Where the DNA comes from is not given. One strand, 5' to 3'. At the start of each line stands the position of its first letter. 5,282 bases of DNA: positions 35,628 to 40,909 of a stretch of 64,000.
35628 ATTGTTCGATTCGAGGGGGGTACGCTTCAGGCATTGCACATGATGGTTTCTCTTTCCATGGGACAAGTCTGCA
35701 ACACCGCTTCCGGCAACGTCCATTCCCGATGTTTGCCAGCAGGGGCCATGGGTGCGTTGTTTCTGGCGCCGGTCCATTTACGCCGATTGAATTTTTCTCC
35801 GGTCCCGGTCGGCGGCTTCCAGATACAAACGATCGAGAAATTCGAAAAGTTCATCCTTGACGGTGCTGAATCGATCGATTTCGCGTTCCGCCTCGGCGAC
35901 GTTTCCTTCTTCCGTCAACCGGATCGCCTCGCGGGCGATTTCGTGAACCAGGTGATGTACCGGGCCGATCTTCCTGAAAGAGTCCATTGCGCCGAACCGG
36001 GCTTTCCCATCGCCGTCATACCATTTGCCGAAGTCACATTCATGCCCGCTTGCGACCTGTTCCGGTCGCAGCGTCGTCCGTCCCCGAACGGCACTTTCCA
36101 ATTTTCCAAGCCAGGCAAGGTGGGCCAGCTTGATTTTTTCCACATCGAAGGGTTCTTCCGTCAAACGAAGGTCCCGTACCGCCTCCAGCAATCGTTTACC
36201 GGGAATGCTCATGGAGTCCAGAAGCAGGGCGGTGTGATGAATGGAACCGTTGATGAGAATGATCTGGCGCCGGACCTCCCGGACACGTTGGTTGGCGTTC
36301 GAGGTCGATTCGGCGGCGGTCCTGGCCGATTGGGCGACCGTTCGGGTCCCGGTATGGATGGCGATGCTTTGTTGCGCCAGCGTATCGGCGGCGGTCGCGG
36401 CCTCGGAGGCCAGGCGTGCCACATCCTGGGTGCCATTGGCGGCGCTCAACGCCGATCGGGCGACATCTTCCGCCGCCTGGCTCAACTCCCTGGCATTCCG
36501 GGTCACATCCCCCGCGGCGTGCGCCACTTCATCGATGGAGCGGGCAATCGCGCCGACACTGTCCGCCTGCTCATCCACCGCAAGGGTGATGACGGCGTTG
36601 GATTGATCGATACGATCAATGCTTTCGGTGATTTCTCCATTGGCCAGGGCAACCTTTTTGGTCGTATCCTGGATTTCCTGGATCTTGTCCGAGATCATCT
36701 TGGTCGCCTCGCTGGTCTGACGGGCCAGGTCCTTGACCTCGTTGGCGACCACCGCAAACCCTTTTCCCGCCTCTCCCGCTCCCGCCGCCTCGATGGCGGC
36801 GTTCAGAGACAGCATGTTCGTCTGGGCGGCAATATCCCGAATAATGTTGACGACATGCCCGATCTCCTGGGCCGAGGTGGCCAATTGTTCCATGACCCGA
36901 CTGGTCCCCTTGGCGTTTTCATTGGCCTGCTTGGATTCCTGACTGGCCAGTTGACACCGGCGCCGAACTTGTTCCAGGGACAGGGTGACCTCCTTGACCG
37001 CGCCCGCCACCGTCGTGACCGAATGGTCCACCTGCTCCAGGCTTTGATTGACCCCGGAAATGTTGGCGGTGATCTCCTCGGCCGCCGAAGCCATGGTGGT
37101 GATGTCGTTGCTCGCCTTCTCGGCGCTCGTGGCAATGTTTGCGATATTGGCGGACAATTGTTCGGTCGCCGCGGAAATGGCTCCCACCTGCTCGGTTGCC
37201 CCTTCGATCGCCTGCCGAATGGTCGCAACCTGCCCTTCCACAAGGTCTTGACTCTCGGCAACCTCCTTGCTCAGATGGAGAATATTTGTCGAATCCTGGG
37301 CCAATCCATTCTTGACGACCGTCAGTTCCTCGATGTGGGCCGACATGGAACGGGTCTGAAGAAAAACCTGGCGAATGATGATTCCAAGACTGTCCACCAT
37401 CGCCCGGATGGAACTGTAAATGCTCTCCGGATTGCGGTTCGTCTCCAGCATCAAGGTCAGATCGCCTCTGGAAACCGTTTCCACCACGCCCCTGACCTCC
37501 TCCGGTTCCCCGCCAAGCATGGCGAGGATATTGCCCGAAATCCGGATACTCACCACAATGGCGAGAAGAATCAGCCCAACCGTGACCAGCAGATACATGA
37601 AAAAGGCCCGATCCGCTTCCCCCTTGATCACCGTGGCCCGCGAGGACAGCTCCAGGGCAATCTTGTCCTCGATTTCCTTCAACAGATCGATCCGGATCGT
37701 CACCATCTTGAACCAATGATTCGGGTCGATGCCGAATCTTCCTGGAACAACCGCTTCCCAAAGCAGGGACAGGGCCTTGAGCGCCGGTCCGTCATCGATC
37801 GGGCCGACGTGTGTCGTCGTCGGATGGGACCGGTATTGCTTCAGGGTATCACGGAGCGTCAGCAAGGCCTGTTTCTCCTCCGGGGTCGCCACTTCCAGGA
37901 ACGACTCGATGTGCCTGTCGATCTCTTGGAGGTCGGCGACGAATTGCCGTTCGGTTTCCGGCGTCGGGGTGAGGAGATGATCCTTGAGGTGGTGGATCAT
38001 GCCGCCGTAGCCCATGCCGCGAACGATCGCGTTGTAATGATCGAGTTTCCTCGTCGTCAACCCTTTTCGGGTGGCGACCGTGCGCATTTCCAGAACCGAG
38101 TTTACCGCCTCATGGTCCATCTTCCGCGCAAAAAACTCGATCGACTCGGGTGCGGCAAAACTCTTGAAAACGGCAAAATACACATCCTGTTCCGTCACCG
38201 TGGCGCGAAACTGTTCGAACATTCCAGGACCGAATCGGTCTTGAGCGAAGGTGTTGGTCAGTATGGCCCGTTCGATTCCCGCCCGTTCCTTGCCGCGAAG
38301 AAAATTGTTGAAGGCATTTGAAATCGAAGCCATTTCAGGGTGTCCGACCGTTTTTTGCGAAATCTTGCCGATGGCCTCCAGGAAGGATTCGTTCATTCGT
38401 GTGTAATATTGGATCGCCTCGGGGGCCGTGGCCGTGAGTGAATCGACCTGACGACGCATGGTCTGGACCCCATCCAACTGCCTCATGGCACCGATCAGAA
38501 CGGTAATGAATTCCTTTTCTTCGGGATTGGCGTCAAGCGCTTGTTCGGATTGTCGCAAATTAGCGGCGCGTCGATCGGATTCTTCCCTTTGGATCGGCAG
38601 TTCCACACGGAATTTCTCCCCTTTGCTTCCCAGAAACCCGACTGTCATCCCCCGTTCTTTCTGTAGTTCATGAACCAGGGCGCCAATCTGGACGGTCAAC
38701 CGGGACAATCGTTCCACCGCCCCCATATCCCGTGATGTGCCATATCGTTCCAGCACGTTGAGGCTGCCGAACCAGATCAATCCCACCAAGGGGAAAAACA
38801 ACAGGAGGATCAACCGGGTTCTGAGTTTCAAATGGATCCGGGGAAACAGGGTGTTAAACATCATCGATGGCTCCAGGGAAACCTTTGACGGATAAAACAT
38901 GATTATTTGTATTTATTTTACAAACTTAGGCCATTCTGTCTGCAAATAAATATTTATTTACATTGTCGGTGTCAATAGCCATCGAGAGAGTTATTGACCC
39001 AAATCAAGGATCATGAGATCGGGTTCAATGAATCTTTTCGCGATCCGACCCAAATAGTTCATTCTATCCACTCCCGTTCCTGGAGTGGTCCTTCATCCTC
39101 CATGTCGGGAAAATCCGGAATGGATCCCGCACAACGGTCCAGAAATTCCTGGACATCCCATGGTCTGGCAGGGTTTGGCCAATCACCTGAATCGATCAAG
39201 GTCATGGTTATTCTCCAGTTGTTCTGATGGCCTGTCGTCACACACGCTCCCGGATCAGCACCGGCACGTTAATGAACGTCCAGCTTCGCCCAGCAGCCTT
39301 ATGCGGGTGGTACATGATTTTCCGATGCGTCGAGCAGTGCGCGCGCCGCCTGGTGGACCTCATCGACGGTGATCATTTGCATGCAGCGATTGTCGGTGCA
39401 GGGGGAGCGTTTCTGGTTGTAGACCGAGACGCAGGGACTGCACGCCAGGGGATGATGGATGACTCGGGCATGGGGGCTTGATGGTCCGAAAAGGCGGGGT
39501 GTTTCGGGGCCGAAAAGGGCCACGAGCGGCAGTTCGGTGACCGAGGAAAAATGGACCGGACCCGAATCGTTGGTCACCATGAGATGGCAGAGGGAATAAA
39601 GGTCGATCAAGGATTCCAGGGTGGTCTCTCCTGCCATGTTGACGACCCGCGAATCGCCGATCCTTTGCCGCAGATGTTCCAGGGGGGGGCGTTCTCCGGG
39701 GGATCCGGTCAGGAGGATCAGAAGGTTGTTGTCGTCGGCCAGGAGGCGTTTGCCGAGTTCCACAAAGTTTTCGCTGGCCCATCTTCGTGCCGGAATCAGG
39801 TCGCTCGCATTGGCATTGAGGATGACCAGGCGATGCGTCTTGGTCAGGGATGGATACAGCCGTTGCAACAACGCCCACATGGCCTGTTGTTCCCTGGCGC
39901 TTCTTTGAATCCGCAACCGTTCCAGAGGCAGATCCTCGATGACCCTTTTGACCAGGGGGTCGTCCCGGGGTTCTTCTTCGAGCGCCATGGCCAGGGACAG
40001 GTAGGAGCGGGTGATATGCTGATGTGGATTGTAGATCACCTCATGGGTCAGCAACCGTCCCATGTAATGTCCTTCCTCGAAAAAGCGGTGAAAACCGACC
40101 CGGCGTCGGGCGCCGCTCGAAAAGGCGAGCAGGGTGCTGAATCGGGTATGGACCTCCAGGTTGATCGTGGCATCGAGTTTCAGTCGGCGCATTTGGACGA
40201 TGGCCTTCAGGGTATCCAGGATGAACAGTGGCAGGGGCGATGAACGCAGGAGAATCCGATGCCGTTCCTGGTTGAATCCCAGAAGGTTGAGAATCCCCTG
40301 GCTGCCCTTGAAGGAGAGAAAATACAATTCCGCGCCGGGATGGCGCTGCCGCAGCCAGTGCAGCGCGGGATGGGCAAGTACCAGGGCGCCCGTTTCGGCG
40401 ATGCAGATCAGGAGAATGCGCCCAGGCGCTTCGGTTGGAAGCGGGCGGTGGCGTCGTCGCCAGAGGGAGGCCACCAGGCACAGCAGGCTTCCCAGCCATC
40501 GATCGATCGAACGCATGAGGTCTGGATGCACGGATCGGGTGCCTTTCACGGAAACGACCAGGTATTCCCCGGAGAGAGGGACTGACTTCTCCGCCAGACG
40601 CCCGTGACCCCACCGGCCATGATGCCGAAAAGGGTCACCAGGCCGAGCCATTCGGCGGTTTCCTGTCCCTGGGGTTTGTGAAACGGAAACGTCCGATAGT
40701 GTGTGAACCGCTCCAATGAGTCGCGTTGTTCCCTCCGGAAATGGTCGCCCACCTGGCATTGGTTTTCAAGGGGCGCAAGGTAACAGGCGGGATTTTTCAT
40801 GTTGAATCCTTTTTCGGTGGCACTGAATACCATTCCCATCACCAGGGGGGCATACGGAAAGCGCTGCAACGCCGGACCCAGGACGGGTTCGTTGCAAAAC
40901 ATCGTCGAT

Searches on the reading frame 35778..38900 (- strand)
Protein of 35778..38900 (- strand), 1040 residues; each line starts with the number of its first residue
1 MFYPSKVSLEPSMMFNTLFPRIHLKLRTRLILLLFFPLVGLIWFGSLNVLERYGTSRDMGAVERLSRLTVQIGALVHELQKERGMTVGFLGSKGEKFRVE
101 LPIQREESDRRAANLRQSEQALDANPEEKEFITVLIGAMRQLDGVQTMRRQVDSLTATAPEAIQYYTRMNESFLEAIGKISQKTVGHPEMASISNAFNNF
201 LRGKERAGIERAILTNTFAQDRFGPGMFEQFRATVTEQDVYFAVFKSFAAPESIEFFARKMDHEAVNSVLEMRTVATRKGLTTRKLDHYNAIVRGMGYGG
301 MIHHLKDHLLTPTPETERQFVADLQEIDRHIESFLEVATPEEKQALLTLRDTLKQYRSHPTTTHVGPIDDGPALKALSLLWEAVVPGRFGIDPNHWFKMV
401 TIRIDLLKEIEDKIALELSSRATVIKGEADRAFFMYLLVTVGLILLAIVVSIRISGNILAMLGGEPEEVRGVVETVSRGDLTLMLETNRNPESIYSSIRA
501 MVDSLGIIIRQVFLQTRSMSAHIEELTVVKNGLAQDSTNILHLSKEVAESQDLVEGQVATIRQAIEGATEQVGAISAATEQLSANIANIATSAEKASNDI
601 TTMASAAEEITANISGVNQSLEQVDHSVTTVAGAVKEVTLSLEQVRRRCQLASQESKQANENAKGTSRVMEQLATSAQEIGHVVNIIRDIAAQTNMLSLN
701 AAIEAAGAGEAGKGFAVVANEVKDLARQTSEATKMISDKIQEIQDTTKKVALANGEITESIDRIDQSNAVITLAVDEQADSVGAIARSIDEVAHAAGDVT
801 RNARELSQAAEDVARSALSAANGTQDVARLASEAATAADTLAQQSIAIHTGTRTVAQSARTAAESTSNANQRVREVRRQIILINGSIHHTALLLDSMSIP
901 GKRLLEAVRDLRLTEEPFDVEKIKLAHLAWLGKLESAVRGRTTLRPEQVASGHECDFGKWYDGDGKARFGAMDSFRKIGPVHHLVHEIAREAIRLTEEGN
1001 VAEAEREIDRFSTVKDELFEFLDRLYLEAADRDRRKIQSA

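Call 14: search_protein_families(library=pfam, proteins=[window:35778-38900:-], max_evalue=0.01)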
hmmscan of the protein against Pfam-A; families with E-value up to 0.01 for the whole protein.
window:35778-38900:- (1040 aa): 6 families
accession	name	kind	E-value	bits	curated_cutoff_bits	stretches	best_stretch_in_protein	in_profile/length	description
PF08376.15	NIT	-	8.3e-58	197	24.9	2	74-279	1-204/239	Nitrate and nitrite sensing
PF00015.26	MCPsignal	-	2e-33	116.1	34.6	1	650-816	5-164/172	Methyl-accepting chemotaxis protein (MCP) signalling domain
PF13682.11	CZB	-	1.7e-16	60.8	29.4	1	927-993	1-64/64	Chemoreceptor zinc-binding domain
PF06008.19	Laminin_I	-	0.00042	20.5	34.6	1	533-678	21-165/259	Laminin Domain I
PF06103.16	DUF948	-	0.0017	18.9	37.2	1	558-619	28-89/89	Bacterial protein of unknown function (DUF948)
PF23831.1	DUF7201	-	0.0038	17.4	27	0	554-632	8-87/142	Coiled-coil region of unknown function (DUF7201)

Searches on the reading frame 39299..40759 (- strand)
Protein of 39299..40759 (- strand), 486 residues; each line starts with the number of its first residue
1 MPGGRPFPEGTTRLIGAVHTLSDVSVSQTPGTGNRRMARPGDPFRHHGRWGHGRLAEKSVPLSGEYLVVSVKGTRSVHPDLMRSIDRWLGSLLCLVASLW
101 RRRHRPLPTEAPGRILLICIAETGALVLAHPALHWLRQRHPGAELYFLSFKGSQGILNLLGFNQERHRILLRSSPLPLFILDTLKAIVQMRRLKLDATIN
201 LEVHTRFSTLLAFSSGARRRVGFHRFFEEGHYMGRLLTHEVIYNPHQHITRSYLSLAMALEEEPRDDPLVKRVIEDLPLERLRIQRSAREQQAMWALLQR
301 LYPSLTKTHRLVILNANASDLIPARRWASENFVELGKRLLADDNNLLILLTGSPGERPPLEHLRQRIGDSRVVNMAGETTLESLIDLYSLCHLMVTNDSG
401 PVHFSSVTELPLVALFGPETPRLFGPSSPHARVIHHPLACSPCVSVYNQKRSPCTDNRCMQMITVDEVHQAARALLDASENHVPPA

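Call 55: search_protein_families(library=ncbifam, proteins=[window:39299-40759:-], max_evalue=0.00001)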
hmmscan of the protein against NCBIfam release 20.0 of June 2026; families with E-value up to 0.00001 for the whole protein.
window:39299-40759:- (486 aa): 5 families
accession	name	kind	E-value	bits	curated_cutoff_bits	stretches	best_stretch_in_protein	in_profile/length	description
TIGR02195.1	heptsyl_trn_II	equivalog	3.9e-32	111.7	134.6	1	114-476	1-338/339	lipopolysaccharide heptosyltransferase II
NF008162.0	PRK10916.1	equivalog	9.2e-19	67.8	569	1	271-435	145-306/348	ADP-heptose--LPS heptosyltransferase RfaF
TIGR02201.1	heptsyl_trn_III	equivalog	1.1e-15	57.6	170.2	1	114-476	1-343/344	putative lipopolysaccharide heptosyltransferase III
NF007742.0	PRK10422.1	equivalog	5.2e-10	38.7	467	1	113-430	6-302/352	lipopolysaccharide core heptosyltransferase RfaQ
TIGR02193.1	heptsyl_trn_I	equivalog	5.6e-10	39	185.3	1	114-474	1-318/320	lipopolysaccharide heptosyltransferase I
